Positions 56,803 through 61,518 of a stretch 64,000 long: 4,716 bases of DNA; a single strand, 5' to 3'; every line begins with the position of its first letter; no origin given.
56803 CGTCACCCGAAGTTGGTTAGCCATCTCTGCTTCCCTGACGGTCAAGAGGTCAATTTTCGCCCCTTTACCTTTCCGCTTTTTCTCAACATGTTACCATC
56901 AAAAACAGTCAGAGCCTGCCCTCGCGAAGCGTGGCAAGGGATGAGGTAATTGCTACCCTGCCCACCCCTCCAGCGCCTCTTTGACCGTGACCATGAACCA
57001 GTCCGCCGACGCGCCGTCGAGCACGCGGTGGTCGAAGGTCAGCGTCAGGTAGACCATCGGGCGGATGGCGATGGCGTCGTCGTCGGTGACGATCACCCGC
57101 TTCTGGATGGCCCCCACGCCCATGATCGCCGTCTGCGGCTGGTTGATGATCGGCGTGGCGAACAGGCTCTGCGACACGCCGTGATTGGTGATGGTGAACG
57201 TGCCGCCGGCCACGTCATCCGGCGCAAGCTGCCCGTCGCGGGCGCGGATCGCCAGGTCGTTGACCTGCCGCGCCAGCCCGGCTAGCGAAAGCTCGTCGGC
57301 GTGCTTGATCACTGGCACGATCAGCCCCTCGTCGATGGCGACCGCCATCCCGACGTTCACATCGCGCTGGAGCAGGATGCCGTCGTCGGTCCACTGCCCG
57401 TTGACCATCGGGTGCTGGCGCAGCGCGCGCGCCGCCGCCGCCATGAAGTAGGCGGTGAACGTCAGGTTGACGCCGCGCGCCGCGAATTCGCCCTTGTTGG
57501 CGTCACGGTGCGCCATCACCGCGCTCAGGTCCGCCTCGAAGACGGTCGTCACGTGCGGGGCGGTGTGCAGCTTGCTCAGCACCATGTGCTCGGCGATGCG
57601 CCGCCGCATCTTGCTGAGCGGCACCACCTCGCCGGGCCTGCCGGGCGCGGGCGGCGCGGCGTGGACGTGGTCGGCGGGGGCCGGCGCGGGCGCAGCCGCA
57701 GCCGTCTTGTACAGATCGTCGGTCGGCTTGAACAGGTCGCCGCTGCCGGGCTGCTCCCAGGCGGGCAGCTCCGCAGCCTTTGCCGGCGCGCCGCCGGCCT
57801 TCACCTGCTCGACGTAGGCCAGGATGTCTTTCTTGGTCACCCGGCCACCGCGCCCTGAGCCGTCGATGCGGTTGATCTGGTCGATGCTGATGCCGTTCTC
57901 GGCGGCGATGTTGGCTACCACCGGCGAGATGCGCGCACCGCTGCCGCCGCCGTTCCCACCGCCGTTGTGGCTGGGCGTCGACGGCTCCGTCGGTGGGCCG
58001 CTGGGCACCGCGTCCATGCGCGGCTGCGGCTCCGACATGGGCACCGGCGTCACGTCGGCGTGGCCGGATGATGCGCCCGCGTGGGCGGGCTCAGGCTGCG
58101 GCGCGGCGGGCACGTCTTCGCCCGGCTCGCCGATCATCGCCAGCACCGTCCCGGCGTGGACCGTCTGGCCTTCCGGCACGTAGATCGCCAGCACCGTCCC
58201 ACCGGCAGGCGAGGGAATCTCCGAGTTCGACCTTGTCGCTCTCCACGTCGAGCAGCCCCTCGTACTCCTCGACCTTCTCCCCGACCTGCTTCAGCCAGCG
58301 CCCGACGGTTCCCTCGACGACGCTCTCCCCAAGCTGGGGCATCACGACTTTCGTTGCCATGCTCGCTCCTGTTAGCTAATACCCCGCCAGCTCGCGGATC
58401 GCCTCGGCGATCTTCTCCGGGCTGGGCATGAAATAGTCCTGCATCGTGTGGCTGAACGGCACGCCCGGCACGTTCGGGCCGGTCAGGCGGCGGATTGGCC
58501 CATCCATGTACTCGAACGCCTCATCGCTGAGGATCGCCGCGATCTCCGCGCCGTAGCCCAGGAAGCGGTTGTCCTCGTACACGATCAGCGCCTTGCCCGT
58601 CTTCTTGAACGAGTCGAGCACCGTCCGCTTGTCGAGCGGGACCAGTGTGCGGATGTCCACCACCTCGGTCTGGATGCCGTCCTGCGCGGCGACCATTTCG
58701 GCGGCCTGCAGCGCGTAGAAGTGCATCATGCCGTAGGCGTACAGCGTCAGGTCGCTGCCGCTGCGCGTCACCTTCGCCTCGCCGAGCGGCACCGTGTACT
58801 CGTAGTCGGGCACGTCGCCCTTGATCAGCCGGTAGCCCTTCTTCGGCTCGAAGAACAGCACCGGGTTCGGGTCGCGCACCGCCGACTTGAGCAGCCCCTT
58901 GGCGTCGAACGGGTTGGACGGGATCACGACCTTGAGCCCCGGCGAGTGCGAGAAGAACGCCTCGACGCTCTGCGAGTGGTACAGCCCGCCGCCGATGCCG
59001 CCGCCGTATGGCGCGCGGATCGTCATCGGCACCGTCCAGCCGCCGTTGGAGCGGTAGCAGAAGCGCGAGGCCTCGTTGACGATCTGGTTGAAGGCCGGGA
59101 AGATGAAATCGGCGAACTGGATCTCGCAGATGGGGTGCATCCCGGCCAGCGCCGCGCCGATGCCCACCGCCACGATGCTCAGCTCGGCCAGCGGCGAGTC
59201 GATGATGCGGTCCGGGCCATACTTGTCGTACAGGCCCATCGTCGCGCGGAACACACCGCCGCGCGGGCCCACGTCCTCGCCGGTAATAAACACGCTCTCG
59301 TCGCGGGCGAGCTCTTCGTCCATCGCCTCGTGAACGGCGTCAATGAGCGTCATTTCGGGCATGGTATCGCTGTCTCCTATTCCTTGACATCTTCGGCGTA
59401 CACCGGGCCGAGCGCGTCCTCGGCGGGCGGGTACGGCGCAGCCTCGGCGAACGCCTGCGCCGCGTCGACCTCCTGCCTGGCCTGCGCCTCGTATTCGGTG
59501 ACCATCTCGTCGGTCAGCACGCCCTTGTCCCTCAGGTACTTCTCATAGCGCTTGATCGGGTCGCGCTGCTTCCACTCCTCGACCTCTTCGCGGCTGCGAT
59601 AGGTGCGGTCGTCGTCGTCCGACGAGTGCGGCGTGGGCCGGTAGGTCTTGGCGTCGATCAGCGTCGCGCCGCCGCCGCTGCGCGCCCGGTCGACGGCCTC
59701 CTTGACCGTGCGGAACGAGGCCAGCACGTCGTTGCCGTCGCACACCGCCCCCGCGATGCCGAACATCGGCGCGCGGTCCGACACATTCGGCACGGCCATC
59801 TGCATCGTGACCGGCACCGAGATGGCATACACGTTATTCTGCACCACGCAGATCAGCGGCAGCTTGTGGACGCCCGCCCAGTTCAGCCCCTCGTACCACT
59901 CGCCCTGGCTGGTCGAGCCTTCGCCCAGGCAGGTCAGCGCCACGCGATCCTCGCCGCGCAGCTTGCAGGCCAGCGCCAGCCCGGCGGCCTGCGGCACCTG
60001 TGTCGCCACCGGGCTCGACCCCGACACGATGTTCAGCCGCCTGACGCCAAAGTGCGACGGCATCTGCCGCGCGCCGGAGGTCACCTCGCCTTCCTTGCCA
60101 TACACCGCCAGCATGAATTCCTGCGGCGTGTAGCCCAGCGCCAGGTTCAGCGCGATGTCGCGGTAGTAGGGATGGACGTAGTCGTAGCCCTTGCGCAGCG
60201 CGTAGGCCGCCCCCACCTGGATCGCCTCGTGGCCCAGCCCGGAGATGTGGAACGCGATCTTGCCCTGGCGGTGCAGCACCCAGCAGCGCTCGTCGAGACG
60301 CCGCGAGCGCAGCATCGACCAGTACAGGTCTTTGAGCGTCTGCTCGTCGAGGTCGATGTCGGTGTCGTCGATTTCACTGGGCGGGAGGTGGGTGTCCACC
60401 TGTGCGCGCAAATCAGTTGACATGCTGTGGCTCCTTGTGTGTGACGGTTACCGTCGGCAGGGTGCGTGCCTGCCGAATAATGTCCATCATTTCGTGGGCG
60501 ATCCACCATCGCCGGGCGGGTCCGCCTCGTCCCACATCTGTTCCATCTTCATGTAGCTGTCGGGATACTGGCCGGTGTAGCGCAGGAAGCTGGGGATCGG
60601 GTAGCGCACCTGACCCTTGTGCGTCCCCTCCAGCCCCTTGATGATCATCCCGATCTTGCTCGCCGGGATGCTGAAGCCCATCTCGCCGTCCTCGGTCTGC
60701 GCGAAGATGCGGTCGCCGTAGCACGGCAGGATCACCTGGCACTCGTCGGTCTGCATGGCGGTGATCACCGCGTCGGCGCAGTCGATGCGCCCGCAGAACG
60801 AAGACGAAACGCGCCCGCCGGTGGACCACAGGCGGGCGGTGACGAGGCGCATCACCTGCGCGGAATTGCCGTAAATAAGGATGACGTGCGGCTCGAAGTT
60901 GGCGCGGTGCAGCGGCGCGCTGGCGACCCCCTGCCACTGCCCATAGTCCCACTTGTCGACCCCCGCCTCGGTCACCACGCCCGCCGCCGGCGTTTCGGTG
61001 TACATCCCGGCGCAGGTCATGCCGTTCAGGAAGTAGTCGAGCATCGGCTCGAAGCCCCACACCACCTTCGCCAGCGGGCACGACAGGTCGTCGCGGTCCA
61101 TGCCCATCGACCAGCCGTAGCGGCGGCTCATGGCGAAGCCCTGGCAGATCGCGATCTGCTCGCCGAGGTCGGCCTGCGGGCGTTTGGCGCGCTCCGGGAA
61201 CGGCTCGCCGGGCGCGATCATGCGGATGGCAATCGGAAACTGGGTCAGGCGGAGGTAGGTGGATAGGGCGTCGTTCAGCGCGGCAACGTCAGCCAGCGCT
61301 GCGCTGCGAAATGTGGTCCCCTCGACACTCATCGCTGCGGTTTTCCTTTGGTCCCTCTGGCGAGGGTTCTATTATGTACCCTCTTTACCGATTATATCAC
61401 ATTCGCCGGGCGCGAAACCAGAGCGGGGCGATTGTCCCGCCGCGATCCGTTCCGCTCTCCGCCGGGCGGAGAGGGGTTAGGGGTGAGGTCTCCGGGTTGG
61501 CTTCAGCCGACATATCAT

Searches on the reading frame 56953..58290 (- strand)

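Call 29: search_protein_families(library=pfam, proteins=[window:56953-58290:-], max_evalue=0.01)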
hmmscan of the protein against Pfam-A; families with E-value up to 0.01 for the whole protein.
window:56953-58290:- (445 aa): 4 families
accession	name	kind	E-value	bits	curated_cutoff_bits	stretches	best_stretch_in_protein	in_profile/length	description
PF00198.28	2-oxoacid_dh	-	1.1e-76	257.8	23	1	221-442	5-226/232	2-oxoacid dehydrogenases acyltransferase (catalytic domain)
PF02817.22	E3_binding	-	7e-11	42.6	23.7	1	120-157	2-36/36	e3 binding domain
PF00364.28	Biotin_lipoyl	-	2e-06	28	22.1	1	22-53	42-73/73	Biotin-requiring enzyme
PF13533.13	Biotin_lipoyl_2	-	2.9e-05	24.2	29.8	1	25-51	3-29/32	Biotin-lipoyl like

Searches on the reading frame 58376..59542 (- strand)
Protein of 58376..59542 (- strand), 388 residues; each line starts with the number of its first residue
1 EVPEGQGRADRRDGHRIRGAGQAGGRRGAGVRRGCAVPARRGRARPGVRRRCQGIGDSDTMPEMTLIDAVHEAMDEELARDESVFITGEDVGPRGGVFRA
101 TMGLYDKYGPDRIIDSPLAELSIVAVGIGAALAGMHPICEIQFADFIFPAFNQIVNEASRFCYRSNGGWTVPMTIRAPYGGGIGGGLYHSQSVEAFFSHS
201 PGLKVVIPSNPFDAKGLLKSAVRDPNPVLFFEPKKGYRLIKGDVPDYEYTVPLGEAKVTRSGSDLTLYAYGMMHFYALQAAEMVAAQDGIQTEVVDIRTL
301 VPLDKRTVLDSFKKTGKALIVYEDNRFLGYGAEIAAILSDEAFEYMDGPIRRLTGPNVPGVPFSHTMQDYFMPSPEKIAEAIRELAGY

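Call 29: search_protein_families(library=pfam, proteins=[window:58376-59542:-], max_evalue=0.01)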
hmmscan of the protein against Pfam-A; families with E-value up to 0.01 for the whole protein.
window:58376-59542:- (388 aa): 2 families
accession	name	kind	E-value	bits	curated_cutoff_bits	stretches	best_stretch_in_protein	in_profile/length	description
PF02779.29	Transket_pyr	-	3.2e-41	141.3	27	1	64-238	3-173/174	Transketolase, pyrimidine binding domain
PF02780.25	Transketolase_C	-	1.6e-36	125.4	25.9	1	254-378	1-124/124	Transketolase, C-terminal domain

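Call 83: find_encoding_contigs(protein=window:58376-59362:-, flank=10000, max_places=4)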
Protein window:58376-59362:- (328 aa): no gene with exactly this product is on record in the collection.

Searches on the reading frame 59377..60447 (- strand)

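Call 29: search_protein_families(library=pfam, proteins=[window:59377-60447:-], max_evalue=0.01)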
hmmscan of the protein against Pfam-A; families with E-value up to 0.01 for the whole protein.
window:59377-60447:- (356 aa): 2 families
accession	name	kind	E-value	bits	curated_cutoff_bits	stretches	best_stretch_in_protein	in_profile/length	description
PF00676.26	E1_dh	-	3.1e-85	286.2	22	1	45-342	4-299/300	Dehydrogenase E1 component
PF13292.11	DXP_synthase_N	-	2.2e-07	30.9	21.2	1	148-213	114-179/274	1-deoxy-D-xylulose-5-phosphate synthase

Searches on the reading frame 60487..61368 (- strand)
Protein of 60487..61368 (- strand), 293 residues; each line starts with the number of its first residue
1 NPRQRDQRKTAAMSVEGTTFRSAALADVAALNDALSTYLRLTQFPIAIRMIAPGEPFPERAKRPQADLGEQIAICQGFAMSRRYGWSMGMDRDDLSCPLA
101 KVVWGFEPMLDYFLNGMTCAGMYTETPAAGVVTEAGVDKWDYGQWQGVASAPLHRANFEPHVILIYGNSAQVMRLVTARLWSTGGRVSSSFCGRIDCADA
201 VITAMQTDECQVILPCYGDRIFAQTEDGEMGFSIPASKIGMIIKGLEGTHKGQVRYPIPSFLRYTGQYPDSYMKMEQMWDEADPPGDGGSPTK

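Call 11: find_related_loci(query=window:60487-61332:-, collection=genome_contigs, flank=10000)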
Query window:60487-61332:- (281 aa) in genome_contigs; peptide patterns used: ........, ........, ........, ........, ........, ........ (x = any residue, [..] = any of these).
30 stretches matched a pattern; 1 encode a relative of the query (tblastn E <= 1e-3); 1 distinct loci.
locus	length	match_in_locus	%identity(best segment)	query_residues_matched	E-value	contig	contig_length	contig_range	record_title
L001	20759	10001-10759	84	15-267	3e-150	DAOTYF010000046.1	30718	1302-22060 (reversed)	MAG TPA_asm: Anaerolineae bacterium isolate H23_308 k115_152166, whole genome shotgun sequence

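Call 14: find_encoding_contigs(protein=window:60487-61332:-, flank=10000, max_places=6)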
Protein window:60487-61332:- (281 aa): no gene with exactly this product is on record in the collection.

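Call 29: search_protein_families(library=pfam, proteins=[window:60487-61368:-], max_evalue=0.01)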
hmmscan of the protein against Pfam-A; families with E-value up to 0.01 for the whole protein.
window:60487-61368:- (293 aa): 1 family
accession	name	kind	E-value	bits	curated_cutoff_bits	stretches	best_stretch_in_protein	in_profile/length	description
PF02596.20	DUF169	-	9.2e-50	169.8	27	1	35-244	2-208/209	Uncharacterised ArCR, COG2043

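Call 55: find_related_loci(query=window:60487-61332:-, collection=metagenome_contigs, flank=6000)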
Query window:60487-61332:- (281 aa) in metagenome_contigs; peptide patterns used: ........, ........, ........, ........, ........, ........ (x = any residue, [..] = any of these).
40 stretches matched a pattern; 12 encode a relative of the query (tblastn E <= 1e-3); 12 distinct loci.
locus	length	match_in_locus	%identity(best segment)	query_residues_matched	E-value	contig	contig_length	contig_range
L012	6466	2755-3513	84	15-267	3e-150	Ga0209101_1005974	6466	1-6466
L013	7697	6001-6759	84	15-267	8e-150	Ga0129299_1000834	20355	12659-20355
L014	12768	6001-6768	73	15-270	2e-136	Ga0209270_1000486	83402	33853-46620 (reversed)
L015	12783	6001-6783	49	15-271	2e-80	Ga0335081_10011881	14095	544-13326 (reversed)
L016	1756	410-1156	40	15-263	6e-71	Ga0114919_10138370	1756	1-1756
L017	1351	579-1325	39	15-263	8e-70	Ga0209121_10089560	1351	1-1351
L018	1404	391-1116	40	19-260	2e-69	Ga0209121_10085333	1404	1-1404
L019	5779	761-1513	41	16-263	2e-58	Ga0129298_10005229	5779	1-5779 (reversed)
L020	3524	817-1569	41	16-263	3e-58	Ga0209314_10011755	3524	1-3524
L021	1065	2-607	42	62-263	3e-60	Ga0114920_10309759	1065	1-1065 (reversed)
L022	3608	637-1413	37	13-271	2e-56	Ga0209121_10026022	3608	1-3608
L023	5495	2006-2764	37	19-271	1e-54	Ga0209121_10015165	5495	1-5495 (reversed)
